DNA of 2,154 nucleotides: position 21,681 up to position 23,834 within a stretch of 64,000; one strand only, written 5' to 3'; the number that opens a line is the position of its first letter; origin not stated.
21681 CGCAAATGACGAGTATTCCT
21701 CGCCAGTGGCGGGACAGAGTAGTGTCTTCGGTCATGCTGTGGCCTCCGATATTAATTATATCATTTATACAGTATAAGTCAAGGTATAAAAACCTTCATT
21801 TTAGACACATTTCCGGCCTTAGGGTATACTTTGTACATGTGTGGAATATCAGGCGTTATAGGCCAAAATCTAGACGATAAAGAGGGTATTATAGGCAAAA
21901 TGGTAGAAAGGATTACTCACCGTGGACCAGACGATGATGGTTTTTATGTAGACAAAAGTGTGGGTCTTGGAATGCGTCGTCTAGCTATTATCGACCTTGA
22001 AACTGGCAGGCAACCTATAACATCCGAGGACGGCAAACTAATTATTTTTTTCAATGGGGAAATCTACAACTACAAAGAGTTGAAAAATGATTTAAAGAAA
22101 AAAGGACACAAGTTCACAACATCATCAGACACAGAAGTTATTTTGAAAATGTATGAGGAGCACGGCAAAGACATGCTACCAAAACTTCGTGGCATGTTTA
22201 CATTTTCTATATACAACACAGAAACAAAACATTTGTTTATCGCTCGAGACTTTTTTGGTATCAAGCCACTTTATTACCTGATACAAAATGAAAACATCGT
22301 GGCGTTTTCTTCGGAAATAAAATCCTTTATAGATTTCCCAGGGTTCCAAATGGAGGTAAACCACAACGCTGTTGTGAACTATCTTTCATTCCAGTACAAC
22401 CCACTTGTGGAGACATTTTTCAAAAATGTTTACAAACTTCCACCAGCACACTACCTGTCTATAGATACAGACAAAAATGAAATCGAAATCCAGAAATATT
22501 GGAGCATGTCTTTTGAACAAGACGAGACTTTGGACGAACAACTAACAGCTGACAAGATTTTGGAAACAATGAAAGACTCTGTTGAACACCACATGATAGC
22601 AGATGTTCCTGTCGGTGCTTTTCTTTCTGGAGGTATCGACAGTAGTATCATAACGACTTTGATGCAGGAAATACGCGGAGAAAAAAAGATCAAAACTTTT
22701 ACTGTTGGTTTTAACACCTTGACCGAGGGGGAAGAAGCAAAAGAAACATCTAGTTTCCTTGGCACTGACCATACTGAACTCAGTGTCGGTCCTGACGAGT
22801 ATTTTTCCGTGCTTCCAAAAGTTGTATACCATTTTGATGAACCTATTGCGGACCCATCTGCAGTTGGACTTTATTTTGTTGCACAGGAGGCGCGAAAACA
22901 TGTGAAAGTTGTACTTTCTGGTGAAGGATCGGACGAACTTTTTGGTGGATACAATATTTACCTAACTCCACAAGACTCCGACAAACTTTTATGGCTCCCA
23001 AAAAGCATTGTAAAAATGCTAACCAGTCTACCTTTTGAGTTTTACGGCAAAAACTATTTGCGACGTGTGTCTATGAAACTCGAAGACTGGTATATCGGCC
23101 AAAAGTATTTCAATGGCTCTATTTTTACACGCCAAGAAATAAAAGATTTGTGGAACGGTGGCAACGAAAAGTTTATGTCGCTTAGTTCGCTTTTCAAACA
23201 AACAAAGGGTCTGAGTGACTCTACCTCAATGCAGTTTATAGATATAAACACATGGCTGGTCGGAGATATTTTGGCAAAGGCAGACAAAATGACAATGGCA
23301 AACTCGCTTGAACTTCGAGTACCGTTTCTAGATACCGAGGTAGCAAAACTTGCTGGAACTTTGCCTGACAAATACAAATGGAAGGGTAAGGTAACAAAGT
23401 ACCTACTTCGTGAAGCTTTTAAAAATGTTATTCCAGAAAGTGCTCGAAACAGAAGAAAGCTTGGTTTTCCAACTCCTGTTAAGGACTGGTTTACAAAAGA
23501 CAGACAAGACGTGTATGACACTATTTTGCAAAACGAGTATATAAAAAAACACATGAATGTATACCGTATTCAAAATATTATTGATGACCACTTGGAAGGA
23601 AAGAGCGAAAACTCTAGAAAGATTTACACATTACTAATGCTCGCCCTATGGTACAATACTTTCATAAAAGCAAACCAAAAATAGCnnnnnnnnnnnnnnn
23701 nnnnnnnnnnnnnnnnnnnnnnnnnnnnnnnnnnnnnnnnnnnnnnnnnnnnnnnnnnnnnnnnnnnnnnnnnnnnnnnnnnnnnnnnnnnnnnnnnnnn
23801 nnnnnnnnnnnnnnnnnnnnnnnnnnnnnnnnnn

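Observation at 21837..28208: Atypical dcw cluster: asnB-mraY-(HExxH hypothetical)-ftsW-murG with no murD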

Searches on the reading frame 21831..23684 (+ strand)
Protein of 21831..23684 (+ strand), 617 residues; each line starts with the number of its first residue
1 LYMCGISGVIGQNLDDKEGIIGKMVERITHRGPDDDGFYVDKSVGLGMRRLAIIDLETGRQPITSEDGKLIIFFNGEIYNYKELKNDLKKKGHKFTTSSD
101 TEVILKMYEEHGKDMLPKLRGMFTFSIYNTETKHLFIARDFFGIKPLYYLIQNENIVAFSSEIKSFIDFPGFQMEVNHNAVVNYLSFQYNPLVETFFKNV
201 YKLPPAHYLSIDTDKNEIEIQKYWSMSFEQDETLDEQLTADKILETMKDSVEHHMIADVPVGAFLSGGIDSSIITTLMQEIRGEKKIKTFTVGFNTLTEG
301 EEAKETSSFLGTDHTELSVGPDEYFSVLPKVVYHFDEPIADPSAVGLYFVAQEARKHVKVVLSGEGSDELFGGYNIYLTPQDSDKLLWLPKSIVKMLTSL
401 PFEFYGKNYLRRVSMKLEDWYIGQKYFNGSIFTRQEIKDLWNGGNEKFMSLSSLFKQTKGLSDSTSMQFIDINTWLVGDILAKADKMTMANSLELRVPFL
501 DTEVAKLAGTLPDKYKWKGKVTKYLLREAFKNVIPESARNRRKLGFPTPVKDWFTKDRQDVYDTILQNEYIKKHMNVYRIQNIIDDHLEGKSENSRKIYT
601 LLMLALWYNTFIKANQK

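Call 4: search_protein_families(library=pfam, proteins=[window:21831-23684:+], max_evalue=0.01)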
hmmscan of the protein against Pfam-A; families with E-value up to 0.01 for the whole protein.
window:21831-23684:+ (617 aa): 5 families
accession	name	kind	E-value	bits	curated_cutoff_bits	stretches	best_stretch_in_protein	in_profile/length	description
PF00733.27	Asn_synthase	-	4.1e-97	326.4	21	1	243-608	2-353/354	Asparagine synthase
PF13537.11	GATase_7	-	5.9e-45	152.7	25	1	49-166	2-121/123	Glutamine amidotransferase domain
PF13522.11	GATase_6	-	1.7e-41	141.7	27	1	33-162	1-130/130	Glutamine amidotransferase domain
PF12481.13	DUF3700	-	0.00029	20.8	27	1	114-164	124-174/228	Aluminium induced protein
PF02540.23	NAD_synthase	-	0.0023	17.5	21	1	242-309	4-68/242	NAD synthase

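Call 5: search_protein_families(library=ncbifam, proteins=[window:21831-23684:+], max_evalue=0.01)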
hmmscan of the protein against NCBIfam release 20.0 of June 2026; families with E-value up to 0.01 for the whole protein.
window:21831-23684:+ (617 aa): 15 families
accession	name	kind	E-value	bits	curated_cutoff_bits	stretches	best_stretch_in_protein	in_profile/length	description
TIGR01536.1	asn_synth_AEB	equivalog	9.6e-158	526.4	267.1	1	4-546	1-517/517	asparagine synthase (glutamine-hydrolyzing)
TIGR03108.1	eps_aminotran_1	hypoth_equivalog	1.9e-150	502.6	816.9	1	3-605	1-622/628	XrtA/PEP-CTERM system amidotransferase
TIGR03104.1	trio_amidotrans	equivalog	1.7e-114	383.2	570.1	1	3-607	1-585/589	N-acetylglutaminylglutamine amidotransferase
NF006949.0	PRK09431.1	equivalog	3.9e-109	365.7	499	3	3-168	1-167/554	asparagine synthase B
NF033535.1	lass_lactam_cya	exception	1.6e-76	258.3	525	2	3-370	1-375/668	lasso peptide isopeptide bond-forming cyclase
NF033561.1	macrolact_Ik_Al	subfamily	7.8e-17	61.1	300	1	126-378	84-338/561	albusnodin/ikarugamycin family macrolactam cyclase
NF001484.0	PRK00331.1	subfamily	7.3e-14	51.1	381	1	62-237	87-262/601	isomerizing glutamine--fructose-6-phosphate transaminase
TIGR01135.1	glmS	equivalog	8.1e-12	44.4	418.05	1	62-194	86-224/607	glutamine--fructose-6-phosphate transaminase (isomerizing)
TIGR01134.1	purF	equivalog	9.6e-11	41.7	350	1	60-165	84-198/432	amidophosphoribosyltransferase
NF010587.0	PRK13980.1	equivalog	8.5e-05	21.9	255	1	230-319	5-94/267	NAD+ synthase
NF011155.0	PRK14561.1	equivalog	0.0034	17.1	207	1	263-319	5-58/195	hypothetical protein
TIGR00552.1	nadE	equivalog_domain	0.004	16.4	63.65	1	241-307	7-71/251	NAD(+) synthase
NF002048.0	PRK00876.1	subfamily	0.0048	15.8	313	1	233-290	13-69/330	NAD(+) synthase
NF010588.0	PRK13981.1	equivalog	0.0048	15.3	479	1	217-321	250-350/546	NAD+ synthase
NF000848.1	PRK00074.1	equivalog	0.0063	15.1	400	1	236-310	192-265/512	glutamine-hydrolyzing GMP synthase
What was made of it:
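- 21837..23684 (+): asnB: a glutamine-dependent amidotransferase of the long AsnB/LtsA type. Predicted to amidate mDAP on peptidoglycan precursors. TIGR01536 at 526 bits, plus GATase_7 and Asn_synthase (calls 4, 5).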

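Call 60: search_solved_structures(query=window:21837-23681:+, max_evalue=1e-10, show_alignments=2)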
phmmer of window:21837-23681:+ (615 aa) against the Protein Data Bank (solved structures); distinct sequences matched with E-value up to 1e-10: 5.
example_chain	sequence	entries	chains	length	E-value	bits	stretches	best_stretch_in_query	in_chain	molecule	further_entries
7ylz_A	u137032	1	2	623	7.2e-58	199.7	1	1-372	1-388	hydroxyamidotransferase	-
1ct9_A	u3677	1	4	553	1.1e-52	182.6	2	25-165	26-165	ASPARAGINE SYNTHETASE B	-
6gq3_A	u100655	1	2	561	2e-41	145.4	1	1-375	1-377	Asparagine synthetase [glutamine-hydrolyzing]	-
8sue_A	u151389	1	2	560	7.2e-41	143.6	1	13-375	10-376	Asparagine synthetase [glutamine-hydrolyzing]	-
9b6c_A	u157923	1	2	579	4.4e-40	141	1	13-375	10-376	Asparagine synthetase [glutamine-hydrolyzing]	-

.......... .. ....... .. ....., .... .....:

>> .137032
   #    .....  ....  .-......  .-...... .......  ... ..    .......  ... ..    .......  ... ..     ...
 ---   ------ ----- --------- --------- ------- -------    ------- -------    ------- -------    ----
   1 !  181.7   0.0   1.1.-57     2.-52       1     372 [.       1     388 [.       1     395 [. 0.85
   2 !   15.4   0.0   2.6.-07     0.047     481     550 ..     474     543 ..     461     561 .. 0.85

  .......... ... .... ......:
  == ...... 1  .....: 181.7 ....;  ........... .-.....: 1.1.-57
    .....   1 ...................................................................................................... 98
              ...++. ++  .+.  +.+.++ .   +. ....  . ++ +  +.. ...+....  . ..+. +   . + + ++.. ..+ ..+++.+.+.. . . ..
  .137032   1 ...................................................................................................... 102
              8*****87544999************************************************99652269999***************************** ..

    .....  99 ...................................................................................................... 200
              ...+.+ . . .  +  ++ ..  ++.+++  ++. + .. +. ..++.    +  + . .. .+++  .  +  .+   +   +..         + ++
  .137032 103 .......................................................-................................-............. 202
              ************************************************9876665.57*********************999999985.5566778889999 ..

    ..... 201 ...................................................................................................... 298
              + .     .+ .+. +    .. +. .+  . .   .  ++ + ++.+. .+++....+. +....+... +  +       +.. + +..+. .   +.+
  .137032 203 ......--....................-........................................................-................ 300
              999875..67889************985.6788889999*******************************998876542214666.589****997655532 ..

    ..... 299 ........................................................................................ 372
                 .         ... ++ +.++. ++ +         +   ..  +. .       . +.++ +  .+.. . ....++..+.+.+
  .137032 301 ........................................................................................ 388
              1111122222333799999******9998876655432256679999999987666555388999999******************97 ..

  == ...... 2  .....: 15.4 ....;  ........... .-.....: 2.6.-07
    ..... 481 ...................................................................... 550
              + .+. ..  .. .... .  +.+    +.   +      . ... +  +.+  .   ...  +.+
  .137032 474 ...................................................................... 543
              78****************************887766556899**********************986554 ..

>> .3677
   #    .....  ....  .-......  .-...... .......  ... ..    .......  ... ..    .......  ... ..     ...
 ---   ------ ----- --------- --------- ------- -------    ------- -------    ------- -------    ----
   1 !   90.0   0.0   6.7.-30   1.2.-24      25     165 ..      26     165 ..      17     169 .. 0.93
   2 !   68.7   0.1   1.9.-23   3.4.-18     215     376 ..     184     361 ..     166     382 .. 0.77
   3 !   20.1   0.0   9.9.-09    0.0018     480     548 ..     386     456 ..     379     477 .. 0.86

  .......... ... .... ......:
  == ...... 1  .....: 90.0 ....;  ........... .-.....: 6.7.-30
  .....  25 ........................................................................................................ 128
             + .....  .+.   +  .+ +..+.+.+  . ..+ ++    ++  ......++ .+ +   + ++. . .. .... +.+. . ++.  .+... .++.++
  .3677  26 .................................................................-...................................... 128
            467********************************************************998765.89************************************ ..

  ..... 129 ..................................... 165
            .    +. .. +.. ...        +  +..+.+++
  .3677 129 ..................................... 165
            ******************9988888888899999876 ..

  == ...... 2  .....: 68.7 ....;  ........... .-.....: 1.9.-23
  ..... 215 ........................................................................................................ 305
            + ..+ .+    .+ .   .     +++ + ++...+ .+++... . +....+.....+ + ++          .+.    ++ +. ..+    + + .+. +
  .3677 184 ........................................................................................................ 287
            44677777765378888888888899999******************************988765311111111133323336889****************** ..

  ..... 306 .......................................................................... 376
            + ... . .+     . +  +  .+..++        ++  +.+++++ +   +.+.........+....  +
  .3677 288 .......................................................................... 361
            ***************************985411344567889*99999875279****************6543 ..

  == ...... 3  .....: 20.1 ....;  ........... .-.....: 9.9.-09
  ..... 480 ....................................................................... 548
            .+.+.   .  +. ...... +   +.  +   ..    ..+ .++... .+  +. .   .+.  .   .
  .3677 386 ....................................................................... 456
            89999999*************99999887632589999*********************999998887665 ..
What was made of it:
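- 21837..23684 (+): E. coli R387 aligns with K and D384 with I (call 60).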

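Call 78: list_cluster_members(proteins=[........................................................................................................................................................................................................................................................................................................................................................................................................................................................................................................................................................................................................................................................, window:21837-23681:+])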
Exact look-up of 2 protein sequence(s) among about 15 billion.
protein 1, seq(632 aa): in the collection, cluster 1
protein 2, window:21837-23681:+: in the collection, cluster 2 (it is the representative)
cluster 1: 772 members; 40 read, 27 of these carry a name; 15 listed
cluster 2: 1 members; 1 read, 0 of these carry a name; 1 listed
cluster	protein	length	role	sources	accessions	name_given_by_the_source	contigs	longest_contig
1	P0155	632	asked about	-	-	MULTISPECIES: asparagine synthase (glutamine-hydrolyzing) [Bacillaceae] | asparagine synthase (glutamine-hydrolysing) | Asparagine synthetase [glutamine-hydrolyzing] 1 n=8 Tax=Bacteria TaxID=2 RepID=ASNB_BACSU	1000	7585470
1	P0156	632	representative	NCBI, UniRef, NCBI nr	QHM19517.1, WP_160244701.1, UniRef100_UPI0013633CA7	Asparagine synthetase (glutamine-hydrolyzing) 1 [Bacillus subtilis] | asparagine synthase (glutamine-hydrolyzing) n=1 Tax=Bacillus subtilis TaxID=1423 ... | asparagine synthase (glutamine-hydrolyzing) [Bacillus subtilis]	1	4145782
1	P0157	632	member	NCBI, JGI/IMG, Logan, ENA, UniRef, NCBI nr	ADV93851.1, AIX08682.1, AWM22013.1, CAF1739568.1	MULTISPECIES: asparagine synthase (glutamine-hydrolyzing) [Bacillus] | asparagine synthase (glutamine-hydrolyzing) n=1 Tax=Bacillus TaxID=1386 ...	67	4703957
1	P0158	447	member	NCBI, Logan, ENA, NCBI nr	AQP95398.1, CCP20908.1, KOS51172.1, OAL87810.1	putative aminotransferase [Bacillus velezensis UCMB5036] | aspartate aminotransferase family protein [Bacillus sp. 275]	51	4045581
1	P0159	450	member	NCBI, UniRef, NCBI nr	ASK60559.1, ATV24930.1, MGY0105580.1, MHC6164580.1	aspartate aminotransferase family protein [Bacillus velezensis] | aspartate aminotransferase family protein n=1 Tax=Bacillus velezensis TaxID=492670 ... | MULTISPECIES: aspartate aminotransferase family protein [Bacillus]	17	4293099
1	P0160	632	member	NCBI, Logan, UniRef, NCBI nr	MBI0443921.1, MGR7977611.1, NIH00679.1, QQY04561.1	asparagine synthase (glutamine-hydrolyzing) [Bacillus velezensis] | asparagine synthase (glutamine-hydrolyzing) n=1 Tax=Bacillus amyloliquefaciens group ... | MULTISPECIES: asparagine synthase (glutamine-hydrolyzing) [Bacillus amyloliquefaciens ...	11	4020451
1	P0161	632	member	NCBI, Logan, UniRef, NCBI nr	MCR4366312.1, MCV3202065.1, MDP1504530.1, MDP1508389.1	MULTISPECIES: asparagine synthase (glutamine-hydrolyzing) [Bacillus amyloliquefaciens ... | asparagine synthase (glutamine-hydrolyzing) n=1 Tax=Bacillus amyloliquefaciens group ...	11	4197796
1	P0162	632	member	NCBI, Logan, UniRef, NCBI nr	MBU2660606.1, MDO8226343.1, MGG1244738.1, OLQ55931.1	asparagine synthase (glutamine-hydrolyzing) [Bacillus licheniformis] | asparagine synthase (glutamine-hydrolyzing) n=1 Tax=Bacillus cabrialesii subsp. tritici ... | asparagine synthase (glutamine-hydrolyzing) [Bacillus cabrialesii]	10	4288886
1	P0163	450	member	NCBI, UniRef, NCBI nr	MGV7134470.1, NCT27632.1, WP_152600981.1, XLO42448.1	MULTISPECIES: aspartate aminotransferase family protein [Bacillus amyloliquefaciens group] | aspartate aminotransferase family protein n=1 Tax=Bacillus amyloliquefaciens group ...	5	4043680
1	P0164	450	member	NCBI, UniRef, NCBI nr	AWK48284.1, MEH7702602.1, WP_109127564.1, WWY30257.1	aspartate aminotransferase family protein [Bacillus velezensis] | aspartate aminotransferase family protein n=1 Tax=Bacillus velezensis TaxID=492670 ...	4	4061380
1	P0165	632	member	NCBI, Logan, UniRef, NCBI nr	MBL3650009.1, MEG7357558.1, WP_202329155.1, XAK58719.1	asparagine synthase (glutamine-hydrolyzing) [Bacillus vallismortis] | asparagine synthase (glutamine-hydrolyzing) n=1 Tax=Bacillus TaxID=1386 ... | asparagine synthase (glutamine-hydrolyzing) [Bacillus sp. RHFS10]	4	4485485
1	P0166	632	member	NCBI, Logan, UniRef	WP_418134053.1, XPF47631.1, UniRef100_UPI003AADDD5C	asparagine synthase (glutamine-hydrolyzing) [Bacillus velezensis] | asparagine synthase (glutamine-hydrolyzing) n=1 Tax=Bacillus velezensis TaxID=492670 ...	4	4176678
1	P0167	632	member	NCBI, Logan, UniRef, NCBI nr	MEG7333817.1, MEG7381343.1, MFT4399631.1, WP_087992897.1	asparagine synthase (glutamine-hydrolyzing) [Bacillus subtilis] | asparagine synthase (glutamine-hydrolyzing) n=1 Tax=unclassified Bacillus (in: ...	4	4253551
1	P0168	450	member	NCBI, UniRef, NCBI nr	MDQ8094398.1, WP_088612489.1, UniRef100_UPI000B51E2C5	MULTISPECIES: aspartate aminotransferase family protein [Bacillus amyloliquefaciens group] | aspartate aminotransferase family protein n=1 Tax=Bacillus amyloliquefaciens group ...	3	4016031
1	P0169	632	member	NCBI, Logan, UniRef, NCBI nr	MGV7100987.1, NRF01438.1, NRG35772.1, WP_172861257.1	asparagine synthase (glutamine-hydrolyzing) [Bacillus subtilis] | asparagine synthase (glutamine-hydrolyzing) n=1 Tax=Bacillus subtilis TaxID=1423 ...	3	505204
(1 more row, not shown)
